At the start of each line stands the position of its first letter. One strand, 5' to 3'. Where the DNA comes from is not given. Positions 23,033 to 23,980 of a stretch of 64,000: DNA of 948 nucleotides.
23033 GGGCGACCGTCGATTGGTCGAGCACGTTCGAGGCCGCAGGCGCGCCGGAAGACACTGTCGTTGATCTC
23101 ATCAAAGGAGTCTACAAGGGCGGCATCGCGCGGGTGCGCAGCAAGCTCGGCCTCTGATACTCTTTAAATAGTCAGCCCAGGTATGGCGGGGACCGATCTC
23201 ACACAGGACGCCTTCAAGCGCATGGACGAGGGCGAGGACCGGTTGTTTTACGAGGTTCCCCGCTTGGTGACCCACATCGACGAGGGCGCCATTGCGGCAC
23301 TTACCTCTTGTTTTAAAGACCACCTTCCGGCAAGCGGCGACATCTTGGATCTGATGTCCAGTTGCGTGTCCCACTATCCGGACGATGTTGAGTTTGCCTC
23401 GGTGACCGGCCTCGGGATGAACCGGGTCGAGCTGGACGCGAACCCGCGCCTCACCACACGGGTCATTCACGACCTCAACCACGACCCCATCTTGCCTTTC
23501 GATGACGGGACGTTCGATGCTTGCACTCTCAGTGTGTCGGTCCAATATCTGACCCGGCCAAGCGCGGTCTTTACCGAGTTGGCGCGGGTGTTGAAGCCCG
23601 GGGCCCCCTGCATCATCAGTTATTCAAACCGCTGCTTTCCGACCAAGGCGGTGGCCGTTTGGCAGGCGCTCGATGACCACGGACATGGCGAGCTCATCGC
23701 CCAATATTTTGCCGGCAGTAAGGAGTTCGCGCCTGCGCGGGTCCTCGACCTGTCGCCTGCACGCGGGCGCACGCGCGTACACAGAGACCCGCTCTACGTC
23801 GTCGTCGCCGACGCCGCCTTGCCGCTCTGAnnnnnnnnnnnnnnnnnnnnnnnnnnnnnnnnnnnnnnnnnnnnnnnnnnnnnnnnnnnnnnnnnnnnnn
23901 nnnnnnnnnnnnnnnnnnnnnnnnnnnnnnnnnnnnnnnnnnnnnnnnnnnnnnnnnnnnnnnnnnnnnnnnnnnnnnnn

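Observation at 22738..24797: Tandem duplicated methyltransferase-fold genes with a degenerate SAM motif I, flanked by an SRPBCC gene and the speH-speE polyamine operon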

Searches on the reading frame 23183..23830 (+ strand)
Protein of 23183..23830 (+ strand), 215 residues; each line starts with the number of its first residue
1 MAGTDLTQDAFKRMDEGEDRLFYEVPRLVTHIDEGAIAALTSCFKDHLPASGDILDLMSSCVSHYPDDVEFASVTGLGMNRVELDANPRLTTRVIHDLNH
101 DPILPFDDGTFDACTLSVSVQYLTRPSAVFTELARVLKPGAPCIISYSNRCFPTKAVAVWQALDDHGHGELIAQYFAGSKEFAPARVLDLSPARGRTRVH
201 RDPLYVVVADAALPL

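Call 5: search_protein_families(library=pfam, proteins=[window:23183-23830:+], max_evalue=0.01)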
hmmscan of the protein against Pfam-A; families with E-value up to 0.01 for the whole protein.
window:23183-23830:+ (215 aa): 6 families
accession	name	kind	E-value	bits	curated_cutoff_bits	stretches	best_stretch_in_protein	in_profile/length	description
PF08241.18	Methyltransf_11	-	4.3e-09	37.3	21.2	1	95-144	48-94/95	Methyltransferase domain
PF13649.12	Methyltransf_25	-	3.4e-05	24.9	27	1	96-140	53-96/97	Methyltransferase domain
PF01209.24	Ubie_methyltran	-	0.00021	21.1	20.1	1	103-143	109-149/233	ubiE/COQ5 methyltransferase family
PF13489.12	Methyltransf_23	-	0.0023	18.1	27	0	86-171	52-144/164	Methyltransferase domain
PF13847.12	Methyltransf_31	-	0.0028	17.8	27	1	104-149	66-113/145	Methyltransferase domain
PF08242.18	Methyltransf_12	-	0.01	17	30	0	84-141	45-96/98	Methyltransferase domain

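Call 6: search_protein_families(library=ncbifam, proteins=[window:23183-23830:+], max_evalue=0.01)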
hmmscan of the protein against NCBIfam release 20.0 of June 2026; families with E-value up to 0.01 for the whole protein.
window:23183-23830:+ (215 aa): 14 families
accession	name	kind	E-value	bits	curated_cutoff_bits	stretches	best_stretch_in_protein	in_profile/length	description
NF001241.0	PRK00216.1-2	equivalog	2.8e-06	27.1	327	1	99-146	101-148/231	demethylmenaquinone methyltransferase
TIGR01934.1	MenG_MenH_UbiE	subfamily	0.00013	21.3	158.35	1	104-145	100-141/223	ubiquinone/menaquinone biosynthesis methyltransferase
NF052510.1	methyltran_MpqE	exception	0.00023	20.7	335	1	91-144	97-150/234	methyl-plastoquinone biosynthesis methyltransferase MpqE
NF001240.0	PRK00216.1-1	equivalog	0.00023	20.3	378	1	103-145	126-168/251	bifunctional demethylmenaquinone methyltransferase/2-methoxy-6-polyprenyl-1,4-benzoquinol methylase UbiE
NF045667.1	MTase_DVU1556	equivalog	0.00049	19.6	155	1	99-146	74-120/213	DVU_1556 family methyltransferase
NF007610.0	PRK10258.1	equivalog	0.00058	19.3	342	1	103-170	96-163/251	malonyl-ACP O-methyltransferase BioC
TIGR02081.1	metW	equivalog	0.00064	19.3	189.5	1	94-152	59-114/194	methionine biosynthesis protein MetW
NF001242.0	PRK00216.1-3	equivalog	0.0013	18.1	351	1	103-144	133-174/258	bifunctional demethylmenaquinone methyltransferase/2-methoxy-6-polyprenyl-1,4-benzoquinol methylase UbiE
NF001244.0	PRK00216.1-5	equivalog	0.0025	17.1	216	1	104-145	112-153/236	bifunctional demethylmenaquinone methyltransferase/2-methoxy-6-polyprenyl-1,4-benzoquinol methylase UbiE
NF045825.1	FAmtase_mtf2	equivalog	0.004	16.4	400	1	103-144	116-157/248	fatty-acid O-methyltransferase Mtf2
NF001243.0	PRK00216.1-4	equivalog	0.0045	16.4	235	1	104-144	110-150/237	demethylmenaquinone methyltransferase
TIGR02752.1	MenG_heptapren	equivalog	0.0047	16.5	419.85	1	103-143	107-147/231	demethylmenaquinone methyltransferase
NF045823.1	PthPhpthDimycoMt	equivalog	0.0066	15.6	300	1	72-162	91-180/256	phthiotriol/phenolphthiotriol dimycocerosates methyltransferase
NF045649.1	2X_seleno_MduS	exception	0.0068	15.4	380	1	94-150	95-150/338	methyltransferase domain-containing selenoprotein MduS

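Call 7: search_solved_structures(query=window:23183-23830:+, max_evalue=1, show_alignments=3)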
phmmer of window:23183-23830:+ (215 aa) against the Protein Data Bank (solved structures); distinct sequences matched with E-value up to 1: 14.
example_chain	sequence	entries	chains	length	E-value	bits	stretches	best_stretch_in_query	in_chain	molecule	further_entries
3bus_A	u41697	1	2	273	0.0019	21.2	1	73-146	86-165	Methyltransferase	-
7v6h_A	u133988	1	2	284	0.0038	20.2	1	74-172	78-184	Cyclopropane fatty-acyl-phospholipid synthase-like methyltransferase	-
3mgg_A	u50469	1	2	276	0.066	16.1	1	104-147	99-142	Methyltransferase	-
6uak_A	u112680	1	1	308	0.071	16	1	103-141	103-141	SAM dependent methyltransferase LahSB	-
6f5z_A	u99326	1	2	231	0.083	15.8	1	103-147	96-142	24-sterol C-methyltransferase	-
4pne_A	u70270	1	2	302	0.09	15.7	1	100-141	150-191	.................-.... protein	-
7fbh_A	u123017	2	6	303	0.098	15.6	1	100-146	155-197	BezA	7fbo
8zc8_A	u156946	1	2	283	0.11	15.5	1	103-146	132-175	MitM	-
21zq_A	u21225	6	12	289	0.11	15.4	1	103-146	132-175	MitM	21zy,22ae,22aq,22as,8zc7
7qcb_A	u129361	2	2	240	0.2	14.6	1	99-150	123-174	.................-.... 27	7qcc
5gm1_A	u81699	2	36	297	0.22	14.4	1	84-146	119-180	O-methylransferase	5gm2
2gs9_A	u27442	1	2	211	0.32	13.9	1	103-155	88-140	Hypothetical protein TT1324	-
8ys9_A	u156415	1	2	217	0.39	13.6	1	102-144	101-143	Phosphatidylethanolamine N-methyltransferase/phosphatidyl-N-methylethanolamine N-methyltra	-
8k76_A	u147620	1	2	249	0.43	13.5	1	103-146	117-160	S-adenosylmethionine-dependent methyltransferase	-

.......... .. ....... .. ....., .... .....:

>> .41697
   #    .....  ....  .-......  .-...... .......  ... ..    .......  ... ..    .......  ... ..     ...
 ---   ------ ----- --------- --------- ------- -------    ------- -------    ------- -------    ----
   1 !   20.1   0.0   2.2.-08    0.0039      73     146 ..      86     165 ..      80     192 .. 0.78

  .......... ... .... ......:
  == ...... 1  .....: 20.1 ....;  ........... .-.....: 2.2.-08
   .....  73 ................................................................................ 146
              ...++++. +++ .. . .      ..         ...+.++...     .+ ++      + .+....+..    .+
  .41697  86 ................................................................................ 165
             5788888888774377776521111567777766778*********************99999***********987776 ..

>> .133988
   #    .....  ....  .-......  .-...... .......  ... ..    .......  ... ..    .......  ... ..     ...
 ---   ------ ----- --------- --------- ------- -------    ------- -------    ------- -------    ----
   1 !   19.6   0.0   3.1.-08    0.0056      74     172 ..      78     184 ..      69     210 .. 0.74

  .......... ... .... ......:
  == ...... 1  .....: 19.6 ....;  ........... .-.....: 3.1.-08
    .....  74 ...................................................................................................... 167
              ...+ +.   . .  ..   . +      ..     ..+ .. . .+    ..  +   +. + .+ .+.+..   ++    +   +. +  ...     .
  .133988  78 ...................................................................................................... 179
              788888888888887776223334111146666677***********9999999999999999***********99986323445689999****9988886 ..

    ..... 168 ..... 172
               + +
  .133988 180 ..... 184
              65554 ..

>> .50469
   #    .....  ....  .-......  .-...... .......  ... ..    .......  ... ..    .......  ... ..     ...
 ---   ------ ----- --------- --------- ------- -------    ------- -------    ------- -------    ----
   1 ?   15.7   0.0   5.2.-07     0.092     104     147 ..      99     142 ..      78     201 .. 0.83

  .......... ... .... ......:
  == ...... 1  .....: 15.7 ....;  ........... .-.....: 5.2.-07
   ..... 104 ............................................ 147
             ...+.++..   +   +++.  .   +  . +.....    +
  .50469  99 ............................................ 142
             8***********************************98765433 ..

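Call 8: find_homologous_proteins(query=window:23183-23830:+)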
Query window:23183-23830:+ (215 aa): 7988 proteins with E <= 0.001 among 8000 candidates; the best 120 are listed.
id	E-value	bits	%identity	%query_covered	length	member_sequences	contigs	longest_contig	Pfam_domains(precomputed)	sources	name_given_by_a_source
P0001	1.6e-140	484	99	100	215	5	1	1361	PF08241.19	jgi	jgi:SAM-dependent methyltransferase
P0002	3.4e-99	349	73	97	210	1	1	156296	PF13649.13,PF08241.19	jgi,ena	-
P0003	1.0e-88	315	67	97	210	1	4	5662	PF08241.19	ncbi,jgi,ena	-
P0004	2.7e-87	310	66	98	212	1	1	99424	PF08241.19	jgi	jgi:SAM-dependent methyltransferase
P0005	4.3e-86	306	67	96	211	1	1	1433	PF08241.19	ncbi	-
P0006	3.9e-85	303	66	97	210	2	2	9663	PF08241.19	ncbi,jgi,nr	ncbi:MAG: methyltransferase domain-containing protein [Rhodospirillales bacterium]|nr:methyltransfer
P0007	1.1e-82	295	65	97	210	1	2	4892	PF08241.19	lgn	-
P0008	1.0e-77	279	67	92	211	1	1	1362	PF13649.13,PF08241.19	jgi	-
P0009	1.0e-77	279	61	97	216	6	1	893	PF08241.19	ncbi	-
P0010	1.4e-77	278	66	92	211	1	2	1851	PF13649.13,PF08241.19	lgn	-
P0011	1.4e-76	275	66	92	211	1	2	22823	PF13649.13,PF08241.19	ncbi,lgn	ncbi:MAG: class I SAM-dependent methyltransferase [Rhodospirillales bacterium]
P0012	6.2e-76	273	61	97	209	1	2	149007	PF08241.19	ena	-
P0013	7.1e-76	273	65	92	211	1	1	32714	PF13649.13,PF08241.19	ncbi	ncbi:MAG: class I SAM-dependent methyltransferase [Rhodospirillaceae bacterium]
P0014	1.1e-75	272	60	97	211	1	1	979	PF13649.13,PF08241.19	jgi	-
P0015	1.6e-75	272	63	93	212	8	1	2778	PF07021.19,PF08241.19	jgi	jgi:SAM-dependent methyltransferase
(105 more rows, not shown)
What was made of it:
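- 23183..23830 (+): MT1, 215 aa. It is the conserved orthologue of a widespread class I methyltransferase-fold family with a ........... loop in place of GxGxG. More than 7,900 homologous clusters were found (call 8).
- Family size and breadth: more than 7,988 clusters (call 8).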

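Call 11: find_related_loci(query=A1, collection=genome_contigs, flank=6000)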
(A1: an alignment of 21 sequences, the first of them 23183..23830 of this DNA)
Query A1 (215 aa) in genome_contigs; peptide patterns used: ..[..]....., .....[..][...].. (x = any residue, [..] = any of these).
600 stretches matched a pattern (row limit reached: there are more); 598 encode a relative of the query (tblastn E <= 1e-3); the best 80 are kept; 80 distinct loci.
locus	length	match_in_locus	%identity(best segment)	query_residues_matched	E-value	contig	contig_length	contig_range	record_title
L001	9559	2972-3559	62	11-210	1e-78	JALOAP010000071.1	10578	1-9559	MAG: Dehalococcoidia bacterium isolate SO_2017_LW2 bin 30 scaffold_13614_c1_LW138R_2017, whole genome shotgun sequence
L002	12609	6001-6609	59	6-212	2e-77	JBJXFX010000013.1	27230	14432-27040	MAG: Dehalococcoidia bacterium isolate F1F2.bin.397 k127_4142625, whole genome shotgun sequence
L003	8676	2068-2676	58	3-209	4e-76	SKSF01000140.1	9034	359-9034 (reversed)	MAG: Dehalococcoidia bacterium isolate CSSed162cmA_515 CSSed16-2cmA-30600, whole genome shotgun sequence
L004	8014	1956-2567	59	6-214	4e-75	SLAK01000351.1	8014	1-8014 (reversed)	MAG: Dehalococcoidia bacterium isolate CSSed162cmB_403 CSSed16-2cmB-38913, whole genome shotgun sequence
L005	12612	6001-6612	53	6-213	2e-74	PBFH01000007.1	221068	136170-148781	MAG: Rhodospirillaceae bacterium isolate SP3103 83647, whole genome shotgun sequence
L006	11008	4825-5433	54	5-211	4e-74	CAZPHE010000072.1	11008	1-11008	MAG TPA_asm: uncultured bacterium isolate SRP077602_co3_673 genome assembly, contig: NODE_9631_length_11008_cov_4.832557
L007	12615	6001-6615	55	6-214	2e-72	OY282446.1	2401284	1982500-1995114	MAG: Tepidiformaceae bacterium genome assembly, chromosome: 1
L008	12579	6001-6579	57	11-207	4e-72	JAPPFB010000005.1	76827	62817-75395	MAG: Chloroflexota bacterium isolate RHO1_bin_20 NODE_772_length_76827_cov_32.031431, whole genome shotgun sequence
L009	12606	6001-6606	56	6-211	5e-72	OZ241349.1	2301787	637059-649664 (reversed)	MAG: Tepidiformaceae bacterium isolate 24c2e831-c13e-4cf7-961c-65099489c870 genome assembly, chromosome: 1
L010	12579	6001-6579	57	10-208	5e-72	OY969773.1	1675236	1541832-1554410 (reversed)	MAG: uncultured Gemmatimonadales bacterium isolate MFD04580.bin.2.49 genome assembly, chromosome: 1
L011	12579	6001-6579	57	11-207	8e-72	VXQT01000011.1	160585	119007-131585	MAG: Chloroflexi bacterium isolate SB0664_bin_15 NODE_89_length_160585_cov_60.291877, whole genome shotgun sequence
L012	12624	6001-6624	55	4-212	1e-71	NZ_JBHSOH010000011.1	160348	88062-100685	Deinococcus petrolearius strain CGMCC 1.15053 soapdenovo_K_61_11, whole genome shotgun sequence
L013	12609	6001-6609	56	6-211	2e-71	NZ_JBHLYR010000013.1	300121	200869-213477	Deinococcus oregonensis strain JCM 13503 platanus_K_21_77_13, whole genome shotgun sequence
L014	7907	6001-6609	57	6-212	3e-71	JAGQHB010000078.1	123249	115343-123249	MAG: Dehalococcoidia bacterium isolate HKST-UBA82 k127_1714144, whole genome shotgun sequence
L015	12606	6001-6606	57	6-211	4e-71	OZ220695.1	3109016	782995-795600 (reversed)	MAG: Tepidiformaceae bacterium isolate d5d77930-af5a-4506-8b4e-3340c6a42e1f genome assembly, chromosome: 1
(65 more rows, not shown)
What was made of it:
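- At least 598 genomic stretches, with the 80 kept loci coming from Chloroflexota, Deinococcus, Rubrobacter, Cytophagales, Alphaproteobacteria, Acidobacteriota, Armatimonadota and other groups (call 11).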

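Call 15: find_encoding_contigs(protein=P0002, flank=8000, max_places=3)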
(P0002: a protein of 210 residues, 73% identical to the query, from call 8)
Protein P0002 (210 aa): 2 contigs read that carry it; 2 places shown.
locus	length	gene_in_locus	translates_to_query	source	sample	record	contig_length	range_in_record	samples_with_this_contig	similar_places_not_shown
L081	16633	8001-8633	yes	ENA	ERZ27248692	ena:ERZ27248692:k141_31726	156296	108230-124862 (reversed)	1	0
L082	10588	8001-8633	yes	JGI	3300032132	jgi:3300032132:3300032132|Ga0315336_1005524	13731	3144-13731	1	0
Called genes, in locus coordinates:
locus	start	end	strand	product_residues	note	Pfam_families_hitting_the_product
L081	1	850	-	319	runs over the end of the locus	PF00497:SBP_bac_3 (faint)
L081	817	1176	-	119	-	PF13442:Cytochrome_CBB3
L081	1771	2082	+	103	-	PF00166:Cpn10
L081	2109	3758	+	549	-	PF00118:Cpn60_TCP1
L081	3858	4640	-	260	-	PF00561:Abhydrolase_1, PF00975:Thioesterase (weak), PF12697:Abhydrolase_6, PF12146:Hydrolase_4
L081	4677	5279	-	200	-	PF00440:TetR_N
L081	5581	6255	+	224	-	PF04752:ChaC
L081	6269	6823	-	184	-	PF02627:CMD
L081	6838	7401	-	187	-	PF02627:CMD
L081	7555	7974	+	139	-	PF10604:Polyketide_cyc2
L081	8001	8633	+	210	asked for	PF08241:Methyltransf_11, PF13649:Methyltransf_25 (faint)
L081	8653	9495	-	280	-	PF17284:Spermine_synt_N, PF01564:Spermine_synth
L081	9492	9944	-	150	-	PF02675:AdoMet_dc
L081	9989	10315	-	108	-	-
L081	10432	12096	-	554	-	-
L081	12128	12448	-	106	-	PF00166:Cpn10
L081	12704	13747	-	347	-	PF03328:HpcH_HpaI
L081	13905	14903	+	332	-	PF00478:IMPDH, PF03060:NMO, PF01070:FMN_dh (weak)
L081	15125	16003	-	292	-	PF00296:Bac_luciferase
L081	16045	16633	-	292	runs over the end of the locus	PF00296:Bac_luciferase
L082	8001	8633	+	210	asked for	PF08241:Methyltransf_11, PF13649:Methyltransf_25 (faint)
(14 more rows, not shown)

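Call 16: find_encoding_contigs(protein=P0004, flank=8000, max_places=3)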
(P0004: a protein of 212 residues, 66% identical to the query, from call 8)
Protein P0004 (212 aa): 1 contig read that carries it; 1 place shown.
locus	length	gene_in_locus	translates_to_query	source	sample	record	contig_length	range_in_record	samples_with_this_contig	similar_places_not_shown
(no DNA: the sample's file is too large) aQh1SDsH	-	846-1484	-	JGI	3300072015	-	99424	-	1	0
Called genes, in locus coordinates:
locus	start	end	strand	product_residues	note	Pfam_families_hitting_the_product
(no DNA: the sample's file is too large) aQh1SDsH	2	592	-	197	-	?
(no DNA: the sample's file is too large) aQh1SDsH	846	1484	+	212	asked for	PF08241:Methyltransf_11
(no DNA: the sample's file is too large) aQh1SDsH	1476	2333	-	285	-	PF17284:Spermine_synt_N, PF01564:Spermine_synth, PF08242:Methyltransf_12 (faint), PF13649:Methyltransf_25 (faint)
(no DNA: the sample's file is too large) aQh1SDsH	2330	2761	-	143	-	PF02675:AdoMet_dc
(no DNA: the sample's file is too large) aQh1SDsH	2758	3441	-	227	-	PF00903:Glyoxalase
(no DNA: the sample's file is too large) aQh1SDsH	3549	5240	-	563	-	-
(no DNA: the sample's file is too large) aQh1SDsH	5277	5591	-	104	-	PF00166:Cpn10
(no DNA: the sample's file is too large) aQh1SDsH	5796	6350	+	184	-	PF02627:CMD (weak)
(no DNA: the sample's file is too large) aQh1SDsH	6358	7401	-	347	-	PF03328:HpcH_HpaI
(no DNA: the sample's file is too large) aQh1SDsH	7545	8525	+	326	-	PF00478:IMPDH, PF03060:NMO, PF01070:FMN_dh (weak)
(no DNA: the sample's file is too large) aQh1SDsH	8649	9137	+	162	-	PF22381:Staph_reg_Sar_Rot (faint), PF01047:MarR, PF12802:MarR_2, PF13463:HTH_27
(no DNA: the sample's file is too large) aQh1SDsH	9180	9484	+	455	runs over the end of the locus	PF00355:Rieske, PF00848:Ring_hydroxyl_A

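Call 21: predict_structure(alignment_id=A1)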
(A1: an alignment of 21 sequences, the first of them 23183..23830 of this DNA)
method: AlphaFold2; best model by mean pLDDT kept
length: 215 residues; sequences in the alignment: 21
mean_pLDDT: 87.6   pTM: 0.86
mean pLDDT of the five models: 87.6, 87.2, 86.5, 86.3, 85.3
residues with pLDDT >= 90: 129; 70-90: 59; 50-70: 24; < 50: 3
segments of 3 or more residues with pLDDT < 50: 1-3
pLDDT, mean of each block of 10 residues (from residue 1): 64 73 68 89 95 90 90 93 91 93 97 93 92 98 91 79 91 95 97 69 92 90
secondary structure, 60 per line:
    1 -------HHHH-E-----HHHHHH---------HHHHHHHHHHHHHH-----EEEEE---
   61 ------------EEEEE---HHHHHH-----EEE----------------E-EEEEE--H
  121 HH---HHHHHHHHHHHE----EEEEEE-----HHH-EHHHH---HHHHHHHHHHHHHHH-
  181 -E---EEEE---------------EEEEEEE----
elements in order: H8-11 H19-24 H34-47 E53-57 E73-77 H81-86 E92-94 E113-117 H126-136 E142-147 H158-161 H165-179 E186-189 E205-211
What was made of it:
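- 23183..23830 (+): The AlphaFold2 model has pLDDT 87.6 (call 21).
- Fold: AlphaFold2 pLDDT 87.6 and pTM 0.86, with a coil at residues 58-72 where alphaA is expected (call 21). Helix alphaA is predicted as coil, with pLDDT of about 90 in that block (call 21).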
